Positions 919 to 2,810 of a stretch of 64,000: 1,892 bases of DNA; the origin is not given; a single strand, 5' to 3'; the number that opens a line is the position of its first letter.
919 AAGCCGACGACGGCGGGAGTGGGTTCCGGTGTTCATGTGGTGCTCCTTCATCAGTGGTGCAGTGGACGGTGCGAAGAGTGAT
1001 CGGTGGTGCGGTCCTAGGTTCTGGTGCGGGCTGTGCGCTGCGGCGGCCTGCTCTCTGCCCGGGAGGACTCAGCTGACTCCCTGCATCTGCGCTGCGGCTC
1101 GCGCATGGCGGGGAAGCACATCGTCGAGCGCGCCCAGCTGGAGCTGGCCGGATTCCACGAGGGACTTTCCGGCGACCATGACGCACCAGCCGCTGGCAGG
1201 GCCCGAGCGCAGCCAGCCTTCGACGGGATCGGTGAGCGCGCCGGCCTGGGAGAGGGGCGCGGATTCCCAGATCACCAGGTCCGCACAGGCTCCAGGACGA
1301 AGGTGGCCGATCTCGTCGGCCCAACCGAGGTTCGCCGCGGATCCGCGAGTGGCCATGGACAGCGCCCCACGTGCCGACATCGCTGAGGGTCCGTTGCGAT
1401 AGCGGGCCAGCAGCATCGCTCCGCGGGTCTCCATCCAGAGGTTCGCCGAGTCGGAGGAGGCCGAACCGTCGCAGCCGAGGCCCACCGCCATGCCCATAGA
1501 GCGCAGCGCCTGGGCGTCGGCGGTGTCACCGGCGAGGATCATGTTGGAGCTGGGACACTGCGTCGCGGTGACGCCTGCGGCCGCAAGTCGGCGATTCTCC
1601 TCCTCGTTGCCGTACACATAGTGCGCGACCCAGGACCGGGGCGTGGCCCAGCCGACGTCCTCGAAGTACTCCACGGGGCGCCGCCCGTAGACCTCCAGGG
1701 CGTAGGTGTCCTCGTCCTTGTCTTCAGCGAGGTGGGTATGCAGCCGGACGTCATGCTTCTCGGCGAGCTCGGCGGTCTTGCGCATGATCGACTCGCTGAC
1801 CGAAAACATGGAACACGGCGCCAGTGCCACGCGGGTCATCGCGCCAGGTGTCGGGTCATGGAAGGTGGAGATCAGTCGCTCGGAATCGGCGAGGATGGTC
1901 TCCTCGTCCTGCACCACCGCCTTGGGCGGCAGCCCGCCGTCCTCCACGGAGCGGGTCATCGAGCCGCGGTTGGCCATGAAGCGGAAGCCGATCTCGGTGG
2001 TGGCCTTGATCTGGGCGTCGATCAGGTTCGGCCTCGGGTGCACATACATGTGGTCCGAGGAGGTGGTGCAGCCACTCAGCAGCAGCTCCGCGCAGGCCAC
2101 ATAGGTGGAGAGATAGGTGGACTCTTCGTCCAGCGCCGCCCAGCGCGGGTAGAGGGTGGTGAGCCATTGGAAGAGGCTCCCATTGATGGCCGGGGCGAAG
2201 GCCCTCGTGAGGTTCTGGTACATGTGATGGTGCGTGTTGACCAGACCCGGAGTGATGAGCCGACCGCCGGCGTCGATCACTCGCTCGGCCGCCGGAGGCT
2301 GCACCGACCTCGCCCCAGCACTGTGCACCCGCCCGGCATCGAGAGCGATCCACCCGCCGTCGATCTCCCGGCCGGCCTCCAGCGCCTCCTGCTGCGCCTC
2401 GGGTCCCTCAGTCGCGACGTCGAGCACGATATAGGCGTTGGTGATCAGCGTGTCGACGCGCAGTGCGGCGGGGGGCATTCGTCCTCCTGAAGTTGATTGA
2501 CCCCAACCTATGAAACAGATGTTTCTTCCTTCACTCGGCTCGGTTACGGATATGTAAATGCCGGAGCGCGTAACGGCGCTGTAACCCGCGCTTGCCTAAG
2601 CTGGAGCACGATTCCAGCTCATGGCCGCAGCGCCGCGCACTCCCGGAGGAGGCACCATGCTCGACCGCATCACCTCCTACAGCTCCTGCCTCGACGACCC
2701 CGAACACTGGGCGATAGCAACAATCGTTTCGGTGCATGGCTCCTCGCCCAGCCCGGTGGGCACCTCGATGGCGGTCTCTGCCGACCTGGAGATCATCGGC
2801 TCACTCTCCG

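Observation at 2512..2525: Recurrent GAAAC-N4-GTTTC inverted-repeat motif at the promoter regions of the purine cluster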

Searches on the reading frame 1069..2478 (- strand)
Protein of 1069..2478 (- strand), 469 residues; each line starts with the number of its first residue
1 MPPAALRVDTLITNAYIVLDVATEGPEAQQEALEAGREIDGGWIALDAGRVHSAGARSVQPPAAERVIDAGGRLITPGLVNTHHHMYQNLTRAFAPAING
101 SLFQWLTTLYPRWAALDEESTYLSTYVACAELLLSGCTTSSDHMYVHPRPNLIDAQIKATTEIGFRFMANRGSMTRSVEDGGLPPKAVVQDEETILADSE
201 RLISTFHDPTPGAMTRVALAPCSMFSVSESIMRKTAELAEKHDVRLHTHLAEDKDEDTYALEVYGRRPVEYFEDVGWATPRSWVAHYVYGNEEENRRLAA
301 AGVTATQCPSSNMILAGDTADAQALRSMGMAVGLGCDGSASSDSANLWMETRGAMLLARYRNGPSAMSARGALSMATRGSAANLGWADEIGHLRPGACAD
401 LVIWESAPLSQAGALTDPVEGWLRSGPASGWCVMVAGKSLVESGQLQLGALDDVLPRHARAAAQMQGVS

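Call 10: search_protein_families(library=pfam, proteins=[window:1069-2478:-])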
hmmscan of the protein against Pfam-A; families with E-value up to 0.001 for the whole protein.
window:1069-2478:- (469 aa): 2 families
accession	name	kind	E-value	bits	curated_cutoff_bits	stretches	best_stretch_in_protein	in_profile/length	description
PF01979.26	Amidohydro_1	-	1.4e-50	172.9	25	1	75-422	2-329/345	Amidohydrolase family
PF07969.17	Amidohydro_3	-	6.7e-22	79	29.7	2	220-409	254-449/472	Amidohydrolase family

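Call 43: find_homologous_proteins(query=window:1069-2478:-, max_evalue=1e-60)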
Query window:1069-2478:- (469 aa): 7991 proteins with E <= 1e-60 among 8000 candidates; the best 120 are listed.
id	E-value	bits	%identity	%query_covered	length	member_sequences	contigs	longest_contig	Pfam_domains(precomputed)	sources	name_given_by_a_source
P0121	0.0e+0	1033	97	100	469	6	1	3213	PF07969.18,PF01979.27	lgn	-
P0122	3.9e-277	937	88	100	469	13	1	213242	PF07969.18,PF01979.27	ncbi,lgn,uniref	ncbi:amidohydrolase family protein [Nesterenkonia sp. CF4.4]|uniref:amidohydrolase family protein n=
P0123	5.3e-275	930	87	100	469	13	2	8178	PF07969.18,PF01979.27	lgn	-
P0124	1.6e-273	925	86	100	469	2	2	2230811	PF07969.18,PF01979.27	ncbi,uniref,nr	ncbi:amidohydrolase family protein [Nesterenkonia halotolerans]|uniref:Cytosine/adenosine deaminase-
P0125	3.1e-271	918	85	100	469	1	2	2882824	PF07969.18,PF01979.27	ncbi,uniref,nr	ncbi:amidohydrolase family protein [Nesterenkonia lutea]|uniref:Cytosine/adenosine deaminase-related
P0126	5.2e-269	910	85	100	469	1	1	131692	PF07969.18,PF01979.27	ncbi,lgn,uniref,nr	ncbi:amidohydrolase family protein [Nesterenkonia sandarakina]|uniref:Cytosine/adenosine deaminase-r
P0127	2.2e-245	832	80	99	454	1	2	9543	PF07969.18,PF01979.27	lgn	-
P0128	6.3e-245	831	79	99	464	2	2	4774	PF07969.18,PF01979.27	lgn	-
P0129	1.3e-239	813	76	99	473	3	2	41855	PF07969.18,PF01979.27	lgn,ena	-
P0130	1.3e-239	813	78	99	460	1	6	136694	PF07969.18,PF01979.27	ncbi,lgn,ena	-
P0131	1.2e-237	807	75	99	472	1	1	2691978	PF07969.18,PF01979.27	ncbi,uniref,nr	ncbi:amidohydrolase family protein [Nesterenkonia sp. NBAIMH1]|uniref:amidohydrolase family protein 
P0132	1.9e-237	806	77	98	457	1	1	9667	PF07969.18,PF01979.27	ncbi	ncbi:MAG: amidohydrolase family protein [Pseudoclavibacter sp.]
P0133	2.8e-237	806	78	99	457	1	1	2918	PF07969.18,PF01979.27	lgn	-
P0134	4.2e-237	805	78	99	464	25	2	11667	PF07969.18,PF01979.27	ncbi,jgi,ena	-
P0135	2.6e-236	803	78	98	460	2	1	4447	PF07969.18,PF01979.27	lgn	-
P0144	2.7e-225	766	73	98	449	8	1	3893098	PF07969.18,PF01979.27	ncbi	ncbi:8-oxoguanine deaminase [Georgenia muralis]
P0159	3.3e-191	654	64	93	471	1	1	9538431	PF07969.18,PF01979.27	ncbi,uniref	ncbi:8-oxoguanine deaminase [Streptomyces fractus]|uniref:8-oxoguanine deaminase n=1 Tax=Streptomyce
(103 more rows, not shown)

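Call 44: find_encoding_contigs(protein=P0122, flank=4000, max_places=1)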
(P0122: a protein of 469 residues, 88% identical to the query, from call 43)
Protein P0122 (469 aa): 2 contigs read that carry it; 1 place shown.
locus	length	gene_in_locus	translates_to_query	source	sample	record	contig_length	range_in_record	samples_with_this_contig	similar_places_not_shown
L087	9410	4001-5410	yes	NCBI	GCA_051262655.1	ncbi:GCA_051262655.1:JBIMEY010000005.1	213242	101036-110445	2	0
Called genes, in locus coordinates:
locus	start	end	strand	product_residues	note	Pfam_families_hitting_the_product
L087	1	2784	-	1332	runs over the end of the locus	PF00941:FAD_binding_5, PF00111:Fer2 (weak), PF01799:Fer2_2, PF01315:Ald_Xan_dh_C, PF02738:MoCoBD_1, PF20256:MoCoBD_2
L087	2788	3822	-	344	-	PF02625:XdhC_CoxI, PF13478:XdhC_C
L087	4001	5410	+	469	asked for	PF01979:Amidohydro_1, PF07969:Amidohydro_3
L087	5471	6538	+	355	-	PF09084:NMT1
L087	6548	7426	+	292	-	PF00005:ABC_tran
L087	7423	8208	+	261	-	PF00528:BPD_transp_1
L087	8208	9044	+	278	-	PF00528:BPD_transp_1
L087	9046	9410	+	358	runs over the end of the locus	PF00962:A_deaminase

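Call 45: find_encoding_contigs(protein=P0124, flank=10000, max_places=1)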
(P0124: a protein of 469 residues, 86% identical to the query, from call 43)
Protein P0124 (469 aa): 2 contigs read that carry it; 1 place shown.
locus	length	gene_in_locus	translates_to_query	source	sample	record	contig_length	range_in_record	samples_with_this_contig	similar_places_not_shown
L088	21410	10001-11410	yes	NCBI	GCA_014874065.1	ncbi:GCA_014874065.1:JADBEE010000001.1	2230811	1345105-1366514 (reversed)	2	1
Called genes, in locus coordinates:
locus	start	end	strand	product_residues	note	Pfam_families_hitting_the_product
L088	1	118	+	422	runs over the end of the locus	PF04389:Peptidase_M28 (weak), PF01546:Peptidase_M20, PF07687:M20_dimer (faint)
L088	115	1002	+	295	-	PF01418:HTH_6, PF25860:CPPA (faint), PF01380:SIS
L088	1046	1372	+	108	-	PF00576:Transthyretin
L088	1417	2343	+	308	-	PF01014:Uricase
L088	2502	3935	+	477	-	PF01979:Amidohydro_1, PF07969:Amidohydro_3 (faint), PF12890:DHOase (weak)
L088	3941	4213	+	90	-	PF09339:HTH_IclR, PF12802:MarR_2, PF13412:HTH_24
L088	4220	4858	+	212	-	PF12804:NTP_transf_3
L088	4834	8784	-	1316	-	PF00941:FAD_binding_5, PF00111:Fer2 (faint), PF01799:Fer2_2, PF01315:Ald_Xan_dh_C, PF02738:MoCoBD_1, PF20256:MoCoBD_2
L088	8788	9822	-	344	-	PF02625:XdhC_CoxI, PF13478:XdhC_C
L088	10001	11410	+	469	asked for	PF01979:Amidohydro_1, PF07969:Amidohydro_3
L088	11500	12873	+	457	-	PF01979:Amidohydro_1, PF07969:Amidohydro_3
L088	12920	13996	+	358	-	PF09084:NMT1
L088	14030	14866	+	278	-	PF00005:ABC_tran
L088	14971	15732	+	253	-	PF00528:BPD_transp_1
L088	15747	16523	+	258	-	PF00528:BPD_transp_1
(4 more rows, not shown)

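Call 46: find_encoding_contigs(protein=P0125, flank=10000, max_places=1)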
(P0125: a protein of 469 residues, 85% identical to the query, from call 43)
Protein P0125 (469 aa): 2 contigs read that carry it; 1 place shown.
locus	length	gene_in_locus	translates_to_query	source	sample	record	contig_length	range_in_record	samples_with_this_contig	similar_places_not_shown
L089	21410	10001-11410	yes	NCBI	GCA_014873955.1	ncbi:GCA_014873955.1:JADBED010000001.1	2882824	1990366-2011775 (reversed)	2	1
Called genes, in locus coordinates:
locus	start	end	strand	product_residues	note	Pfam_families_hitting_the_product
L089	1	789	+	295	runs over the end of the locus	PF01418:HTH_6, PF01380:SIS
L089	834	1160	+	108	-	PF00576:Transthyretin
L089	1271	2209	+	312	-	PF01014:Uricase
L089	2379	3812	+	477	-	PF01979:Amidohydro_1, PF07969:Amidohydro_3 (faint), PF12890:DHOase (weak)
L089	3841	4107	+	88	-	PF12802:MarR_2, PF09339:HTH_IclR, PF13412:HTH_24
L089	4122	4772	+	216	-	PF12804:NTP_transf_3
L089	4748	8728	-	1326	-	PF00941:FAD_binding_5, PF00111:Fer2 (weak), PF01799:Fer2_2, PF01315:Ald_Xan_dh_C, PF02738:MoCoBD_1, PF20256:MoCoBD_2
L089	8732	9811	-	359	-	PF02625:XdhC_CoxI, PF13478:XdhC_C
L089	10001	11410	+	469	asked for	PF01979:Amidohydro_1, PF07969:Amidohydro_3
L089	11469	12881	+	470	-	PF22039:HUTI_composite_bact, PF01979:Amidohydro_1, PF07969:Amidohydro_3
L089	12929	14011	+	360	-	PF09084:NMT1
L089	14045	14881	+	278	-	PF00005:ABC_tran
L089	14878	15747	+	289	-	PF00528:BPD_transp_1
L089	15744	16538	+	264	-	PF00528:BPD_transp_1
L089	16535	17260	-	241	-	PF00392:GntR, PF07702:UTRA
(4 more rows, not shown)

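Call 47: find_encoding_contigs(protein=P0131, flank=10000, max_places=1)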
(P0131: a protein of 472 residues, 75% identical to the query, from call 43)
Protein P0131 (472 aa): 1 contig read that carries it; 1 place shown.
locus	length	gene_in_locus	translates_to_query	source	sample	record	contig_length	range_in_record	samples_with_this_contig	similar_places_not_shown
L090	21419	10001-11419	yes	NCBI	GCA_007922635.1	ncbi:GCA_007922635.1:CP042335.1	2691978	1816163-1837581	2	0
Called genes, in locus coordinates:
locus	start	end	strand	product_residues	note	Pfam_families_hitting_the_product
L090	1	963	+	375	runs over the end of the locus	PF01053:Cys_Met_Meta_PP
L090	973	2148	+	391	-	PF00561:Abhydrolase_1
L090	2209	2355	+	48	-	-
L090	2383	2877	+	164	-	PF09349:OHCU_decarbox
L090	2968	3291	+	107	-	PF00576:Transthyretin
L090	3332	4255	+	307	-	PF01014:Uricase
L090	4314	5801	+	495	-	PF01979:Amidohydro_1, PF12890:DHOase (weak), PF07969:Amidohydro_3 (weak)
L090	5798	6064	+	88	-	PF09339:HTH_IclR, PF12802:MarR_2, PF13412:HTH_24 (weak)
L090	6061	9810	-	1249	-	PF00941:FAD_binding_5, PF00111:Fer2 (weak), PF01799:Fer2_2, PF01315:Ald_Xan_dh_C, PF02738:MoCoBD_1, PF20256:MoCoBD_2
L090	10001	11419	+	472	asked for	PF01979:Amidohydro_1, PF07969:Amidohydro_3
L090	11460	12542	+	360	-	PF09084:NMT1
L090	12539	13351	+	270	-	PF00005:ABC_tran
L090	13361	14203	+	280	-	PF00528:BPD_transp_1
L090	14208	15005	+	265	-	PF00528:BPD_transp_1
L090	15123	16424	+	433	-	PF22484:DUF6986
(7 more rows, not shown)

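Call 58: search_protein_families(library=ncbifam, proteins=[window:1069-2478:-], max_evalue=0.00001)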
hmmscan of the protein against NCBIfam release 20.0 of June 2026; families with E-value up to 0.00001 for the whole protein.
window:1069-2478:- (469 aa): 29 families (the best 25 are shown)
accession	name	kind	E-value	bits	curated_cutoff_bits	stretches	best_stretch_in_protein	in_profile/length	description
NF006055.0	PRK08203.1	equivalog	9.7e-159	528.7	532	1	34-466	19-451/455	8-oxoguanine deaminase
NF009059.0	PRK12393.1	equivalog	7.3e-84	282.1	543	1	44-461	31-450/460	amidohydrolase family protein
NF005557.0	PRK07228.1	equivalog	4.8e-70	236.5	522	1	34-460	14-432/445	5'-deoxyadenosine deaminase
NF006549.0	PRK09045.1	equivalog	3.7e-51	174.2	540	1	61-412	51-386/444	TRZ/ATZ family hydrolase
NF004701.0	PRK06038.1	equivalog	7e-49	166.7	609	1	38-464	20-425/432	N-ethylammeline chlorohydrolase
NF006679.0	PRK09228.1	subfamily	9.8e-43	146.5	351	1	29-407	19-388/433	guanine deaminase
NF006252.0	PRK08393.1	equivalog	5.5e-42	144.3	617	1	63-405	40-363/424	N-ethylammeline chlorohydrolase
TIGR02967.1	guan_deamin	equivalog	3.5e-41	141.5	375.4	1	44-406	9-362/401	guanine deaminase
NF005211.0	PRK06687.1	equivalog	1.3e-38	132.9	703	1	63-403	44-370/419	TRZ/ATZ family protein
NF006681.0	PRK09229.1-2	equivalog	3.1e-38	131.7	362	1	37-448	17-432/451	formimidoylglutamate deiminase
NF006056.0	PRK08204.1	subfamily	3.9e-35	121.5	391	1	58-464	40-439/449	hypothetical protein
NF012037.0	PRK15493.1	equivalog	7.3e-34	117.3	779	1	63-405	45-372/435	bifunctional S-methyl-5'-thioadenosine deaminase/S-adenosylhomocysteine deaminase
NF005540.0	PRK07203.1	equivalog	1.1e-33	116.5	444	1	40-465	20-438/444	putative aminohydrolase SsnA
NF004995.0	PRK06380.1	subfamily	5.1e-32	111.4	567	1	36-407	16-363/418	metal-dependent hydrolase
TIGR03314.1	Se_ssnA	subfamily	1.2e-31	110.1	455.5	1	36-455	14-427/441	putative selenium metabolism protein SsnA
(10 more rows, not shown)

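Call 68: find_encoding_contigs(protein=P0144, flank=10000, max_places=1)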
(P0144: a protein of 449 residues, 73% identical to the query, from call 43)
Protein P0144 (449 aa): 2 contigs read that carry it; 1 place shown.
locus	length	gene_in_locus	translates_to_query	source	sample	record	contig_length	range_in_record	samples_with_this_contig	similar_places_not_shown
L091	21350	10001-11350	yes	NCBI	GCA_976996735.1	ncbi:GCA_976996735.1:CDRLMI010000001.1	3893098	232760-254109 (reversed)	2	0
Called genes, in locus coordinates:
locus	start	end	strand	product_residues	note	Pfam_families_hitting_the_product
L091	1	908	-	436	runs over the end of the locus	PF00710:Asparaginase, PF17763:Asparaginase_C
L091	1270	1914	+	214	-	PF11303:DUF3105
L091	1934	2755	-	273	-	PF01061:ABC2_membrane, PF12698:ABC2_membrane_3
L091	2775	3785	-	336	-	PF00005:ABC_tran, PF13304:AAA_21 (weak), PF13732:DrrA1-3_C (weak)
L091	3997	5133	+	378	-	PF13439:Glyco_transf_4 (weak), PF00534:Glycos_transf_1, PF13692:Glyco_trans_1_4, PF13524:Glyco_trans_1_2 (weak)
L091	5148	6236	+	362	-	-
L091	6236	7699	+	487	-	PF04041:Glyco_hydro_130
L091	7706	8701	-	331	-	PF13439:Glyco_transf_4, PF00534:Glycos_transf_1, PF13692:Glyco_trans_1_4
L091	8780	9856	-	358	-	PF00817:IMS, PF21999:IMS_HHH_1 (weak), PF11799:IMS_C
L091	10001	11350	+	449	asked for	PF01979:Amidohydro_1, PF07969:Amidohydro_3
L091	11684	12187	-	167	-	-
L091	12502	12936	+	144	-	PF13581:HATPase_c_2, PF02518:HATPase_c (weak)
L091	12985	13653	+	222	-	PF08242:Methyltransf_12 (faint), PF13489:Methyltransf_23 (weak)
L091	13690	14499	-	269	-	PF01048:PNP_UDP_1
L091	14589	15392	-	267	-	PF00528:BPD_transp_1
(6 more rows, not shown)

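Call 69: find_encoding_contigs(protein=P0159, flank=10000, max_places=1)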
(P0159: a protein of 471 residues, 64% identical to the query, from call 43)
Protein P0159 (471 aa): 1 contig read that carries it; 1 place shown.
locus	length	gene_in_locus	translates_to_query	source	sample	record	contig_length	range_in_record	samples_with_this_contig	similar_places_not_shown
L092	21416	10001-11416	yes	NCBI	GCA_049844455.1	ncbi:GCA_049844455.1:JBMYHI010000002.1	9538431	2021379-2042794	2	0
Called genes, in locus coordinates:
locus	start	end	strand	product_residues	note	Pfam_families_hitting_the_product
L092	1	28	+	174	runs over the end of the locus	PF03606:DcuC (weak), PF03806:ABG_transport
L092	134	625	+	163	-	PF00932:LTD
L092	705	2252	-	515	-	PF00544:Pectate_lyase_4, PF13229:Beta_helix (faint)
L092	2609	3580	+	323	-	PF02826:2-Hacid_dh_C (weak), PF03446:NAD_binding_2, PF14833:NAD_binding_11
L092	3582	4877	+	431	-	PF07005:SBD_N, PF17042:NBD_C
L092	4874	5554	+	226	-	PF00596:Aldolase_II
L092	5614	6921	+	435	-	PF07690:MFS_1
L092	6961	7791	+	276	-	PF01261:AP_endonuc_2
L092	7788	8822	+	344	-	PF01073:3Beta_HSD, PF01370:Epimerase, PF04321:RmlD_sub_bind (weak), PF07993:NAD_binding_4, PF16363:GDP_Man_Dehyd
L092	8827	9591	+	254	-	PF00392:GntR, PF01978:TrmB (faint), PF07729:FCD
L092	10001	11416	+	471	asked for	PF01979:Amidohydro_1, PF07969:Amidohydro_3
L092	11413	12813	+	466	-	PF00860:Xan_ur_permease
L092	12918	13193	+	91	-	-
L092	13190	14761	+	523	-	PF01425:Amidase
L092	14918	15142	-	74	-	-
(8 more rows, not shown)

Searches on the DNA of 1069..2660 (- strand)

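Call 72: search_rna_families(sources=[L091, L092], threshold=gathering)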
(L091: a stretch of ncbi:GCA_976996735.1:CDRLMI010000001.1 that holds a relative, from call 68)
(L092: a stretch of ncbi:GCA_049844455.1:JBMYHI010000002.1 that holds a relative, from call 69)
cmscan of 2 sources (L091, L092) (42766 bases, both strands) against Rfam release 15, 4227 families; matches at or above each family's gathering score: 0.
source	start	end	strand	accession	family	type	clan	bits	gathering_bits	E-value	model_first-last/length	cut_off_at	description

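Call 73: search_rna_families(source=L092, start=9600, end=10020, threshold=evalue, max_evalue=1)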
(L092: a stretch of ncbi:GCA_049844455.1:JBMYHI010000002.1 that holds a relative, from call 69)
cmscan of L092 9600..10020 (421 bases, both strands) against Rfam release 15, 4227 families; matches with E-value up to 1: 0.
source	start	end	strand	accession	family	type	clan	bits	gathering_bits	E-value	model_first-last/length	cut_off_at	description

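Call 74: search_rna_families(source=window, start=2440, end=2660, threshold=evalue, max_evalue=1)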
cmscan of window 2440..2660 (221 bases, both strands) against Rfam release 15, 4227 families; matches with E-value up to 1: 0.
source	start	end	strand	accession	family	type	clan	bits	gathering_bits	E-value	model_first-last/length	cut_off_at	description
